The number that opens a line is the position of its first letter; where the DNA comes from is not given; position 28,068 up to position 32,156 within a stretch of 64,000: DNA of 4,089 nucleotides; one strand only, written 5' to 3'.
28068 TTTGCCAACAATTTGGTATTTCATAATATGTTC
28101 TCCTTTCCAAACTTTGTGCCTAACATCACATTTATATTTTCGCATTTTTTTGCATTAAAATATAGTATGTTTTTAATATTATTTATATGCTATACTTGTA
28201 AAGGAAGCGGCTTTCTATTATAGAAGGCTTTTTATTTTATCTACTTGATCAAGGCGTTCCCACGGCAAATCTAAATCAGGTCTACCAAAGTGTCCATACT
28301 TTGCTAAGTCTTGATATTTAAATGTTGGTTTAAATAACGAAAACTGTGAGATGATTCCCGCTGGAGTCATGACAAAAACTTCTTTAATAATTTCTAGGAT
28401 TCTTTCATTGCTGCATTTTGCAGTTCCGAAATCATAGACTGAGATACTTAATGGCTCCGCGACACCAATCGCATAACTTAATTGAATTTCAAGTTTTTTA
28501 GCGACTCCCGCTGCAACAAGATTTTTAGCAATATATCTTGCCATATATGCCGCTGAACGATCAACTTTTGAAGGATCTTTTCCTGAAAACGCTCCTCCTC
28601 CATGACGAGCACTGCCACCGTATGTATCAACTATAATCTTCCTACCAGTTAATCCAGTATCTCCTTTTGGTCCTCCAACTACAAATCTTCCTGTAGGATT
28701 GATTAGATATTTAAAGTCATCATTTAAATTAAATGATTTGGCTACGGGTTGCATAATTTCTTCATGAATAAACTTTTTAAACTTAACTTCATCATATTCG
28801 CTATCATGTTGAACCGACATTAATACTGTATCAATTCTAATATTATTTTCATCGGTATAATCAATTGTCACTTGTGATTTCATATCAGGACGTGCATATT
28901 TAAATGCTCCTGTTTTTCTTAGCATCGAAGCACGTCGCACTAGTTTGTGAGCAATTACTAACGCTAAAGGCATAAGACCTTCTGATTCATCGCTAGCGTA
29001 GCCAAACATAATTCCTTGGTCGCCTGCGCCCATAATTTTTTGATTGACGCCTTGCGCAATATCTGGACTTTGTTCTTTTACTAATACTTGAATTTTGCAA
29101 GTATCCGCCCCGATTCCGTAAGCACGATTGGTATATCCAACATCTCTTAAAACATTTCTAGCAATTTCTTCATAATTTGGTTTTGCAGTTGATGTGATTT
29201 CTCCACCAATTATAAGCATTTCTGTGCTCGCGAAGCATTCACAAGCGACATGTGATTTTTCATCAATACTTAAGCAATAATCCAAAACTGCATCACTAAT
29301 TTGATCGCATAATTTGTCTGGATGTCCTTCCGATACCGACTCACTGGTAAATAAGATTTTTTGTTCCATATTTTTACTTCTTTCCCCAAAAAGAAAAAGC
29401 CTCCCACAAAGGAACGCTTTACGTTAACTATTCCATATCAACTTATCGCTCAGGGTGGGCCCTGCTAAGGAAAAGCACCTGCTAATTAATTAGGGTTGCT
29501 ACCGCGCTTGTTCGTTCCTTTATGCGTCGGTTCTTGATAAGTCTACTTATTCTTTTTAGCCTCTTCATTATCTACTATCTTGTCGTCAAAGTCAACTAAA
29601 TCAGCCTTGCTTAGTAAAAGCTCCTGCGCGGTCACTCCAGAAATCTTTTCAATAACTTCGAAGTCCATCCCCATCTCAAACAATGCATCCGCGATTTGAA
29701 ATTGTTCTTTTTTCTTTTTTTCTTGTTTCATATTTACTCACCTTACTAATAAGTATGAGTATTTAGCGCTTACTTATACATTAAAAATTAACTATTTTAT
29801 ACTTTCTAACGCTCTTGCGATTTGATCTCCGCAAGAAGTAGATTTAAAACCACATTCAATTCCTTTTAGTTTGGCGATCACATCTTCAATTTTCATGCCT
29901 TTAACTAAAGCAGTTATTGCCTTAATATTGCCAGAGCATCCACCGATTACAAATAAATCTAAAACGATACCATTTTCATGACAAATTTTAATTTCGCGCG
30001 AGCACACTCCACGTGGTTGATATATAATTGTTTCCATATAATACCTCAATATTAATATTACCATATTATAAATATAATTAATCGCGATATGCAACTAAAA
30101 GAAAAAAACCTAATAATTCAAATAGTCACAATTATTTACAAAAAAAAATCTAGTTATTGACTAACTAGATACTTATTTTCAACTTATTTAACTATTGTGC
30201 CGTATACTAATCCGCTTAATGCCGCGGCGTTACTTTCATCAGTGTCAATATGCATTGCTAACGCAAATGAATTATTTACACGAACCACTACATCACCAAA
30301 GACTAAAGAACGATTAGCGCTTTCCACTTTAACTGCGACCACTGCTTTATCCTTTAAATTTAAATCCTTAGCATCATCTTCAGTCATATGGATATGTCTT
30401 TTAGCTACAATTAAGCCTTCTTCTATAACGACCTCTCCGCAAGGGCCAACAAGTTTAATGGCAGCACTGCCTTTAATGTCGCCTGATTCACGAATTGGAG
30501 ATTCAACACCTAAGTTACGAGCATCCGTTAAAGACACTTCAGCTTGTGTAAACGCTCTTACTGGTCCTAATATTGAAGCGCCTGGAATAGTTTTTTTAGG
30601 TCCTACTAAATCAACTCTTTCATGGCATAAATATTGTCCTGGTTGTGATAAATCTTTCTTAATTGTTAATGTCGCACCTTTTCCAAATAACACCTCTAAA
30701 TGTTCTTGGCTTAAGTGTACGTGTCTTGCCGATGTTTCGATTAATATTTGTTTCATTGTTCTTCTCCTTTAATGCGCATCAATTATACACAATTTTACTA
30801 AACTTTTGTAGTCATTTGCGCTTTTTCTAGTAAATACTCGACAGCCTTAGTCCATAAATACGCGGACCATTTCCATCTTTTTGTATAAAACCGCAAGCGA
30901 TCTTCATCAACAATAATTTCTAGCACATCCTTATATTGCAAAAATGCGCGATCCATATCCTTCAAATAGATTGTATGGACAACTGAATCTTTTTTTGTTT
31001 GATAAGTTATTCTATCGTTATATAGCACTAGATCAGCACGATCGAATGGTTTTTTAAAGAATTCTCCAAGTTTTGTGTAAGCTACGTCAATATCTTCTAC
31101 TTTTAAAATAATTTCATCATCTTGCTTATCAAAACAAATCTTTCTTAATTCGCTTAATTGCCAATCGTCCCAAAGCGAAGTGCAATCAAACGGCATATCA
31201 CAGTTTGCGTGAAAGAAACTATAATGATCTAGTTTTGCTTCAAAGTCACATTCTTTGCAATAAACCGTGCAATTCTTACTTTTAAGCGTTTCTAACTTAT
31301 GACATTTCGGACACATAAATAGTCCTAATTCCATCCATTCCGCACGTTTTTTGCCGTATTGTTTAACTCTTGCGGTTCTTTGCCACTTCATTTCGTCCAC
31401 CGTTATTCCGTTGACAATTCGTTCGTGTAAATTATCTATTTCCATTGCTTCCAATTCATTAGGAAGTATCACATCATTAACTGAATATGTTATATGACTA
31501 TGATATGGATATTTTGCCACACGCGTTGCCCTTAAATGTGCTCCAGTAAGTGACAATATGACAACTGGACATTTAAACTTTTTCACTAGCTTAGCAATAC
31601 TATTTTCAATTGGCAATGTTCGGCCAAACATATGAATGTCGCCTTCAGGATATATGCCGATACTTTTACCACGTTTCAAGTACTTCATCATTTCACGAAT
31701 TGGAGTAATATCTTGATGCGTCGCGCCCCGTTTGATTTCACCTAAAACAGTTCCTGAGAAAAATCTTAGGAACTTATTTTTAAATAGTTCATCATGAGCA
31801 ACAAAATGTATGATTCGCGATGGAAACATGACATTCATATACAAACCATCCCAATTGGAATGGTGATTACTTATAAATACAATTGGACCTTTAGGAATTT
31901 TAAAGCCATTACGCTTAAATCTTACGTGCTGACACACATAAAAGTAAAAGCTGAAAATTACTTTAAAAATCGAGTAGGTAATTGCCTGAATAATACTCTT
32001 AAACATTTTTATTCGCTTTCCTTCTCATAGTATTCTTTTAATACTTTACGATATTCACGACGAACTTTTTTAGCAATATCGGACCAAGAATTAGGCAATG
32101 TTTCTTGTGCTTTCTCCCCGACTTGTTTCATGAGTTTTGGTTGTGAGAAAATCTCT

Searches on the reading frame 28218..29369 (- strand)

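Call 50: search_protein_families(library=pfam, proteins=[window:28218-29369:-], max_evalue=0.0001)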
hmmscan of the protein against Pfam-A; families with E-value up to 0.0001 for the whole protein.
window:28218-29369:- (383 aa): 3 families
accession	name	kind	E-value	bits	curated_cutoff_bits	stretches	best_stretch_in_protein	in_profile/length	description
PF02773.21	S-AdoMet_synt_C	-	4.7e-63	211.7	25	1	231-372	1-138/138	S-adenosylmethionine synthetase, C-terminal domain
PF02772.21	S-AdoMet_synt_M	-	3.8e-41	140.4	29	1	113-229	2-120/120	S-adenosylmethionine synthetase, central domain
PF00438.25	S-AdoMet_synt_N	-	1e-38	132.3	33.1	1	5-102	2-99/99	S-adenosylmethionine synthetase, N-terminal domain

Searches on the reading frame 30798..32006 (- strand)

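Call 50: search_protein_families(library=pfam, proteins=[window:30798-32006:-], max_evalue=0.0001)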
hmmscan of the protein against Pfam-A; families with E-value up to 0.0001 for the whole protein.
window:30798-32006:- (402 aa): 1 family
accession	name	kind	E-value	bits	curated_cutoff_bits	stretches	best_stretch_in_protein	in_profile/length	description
PF01553.26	Acyltransferase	-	5.5e-16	59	23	1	36-149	9-127/132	Acyltransferase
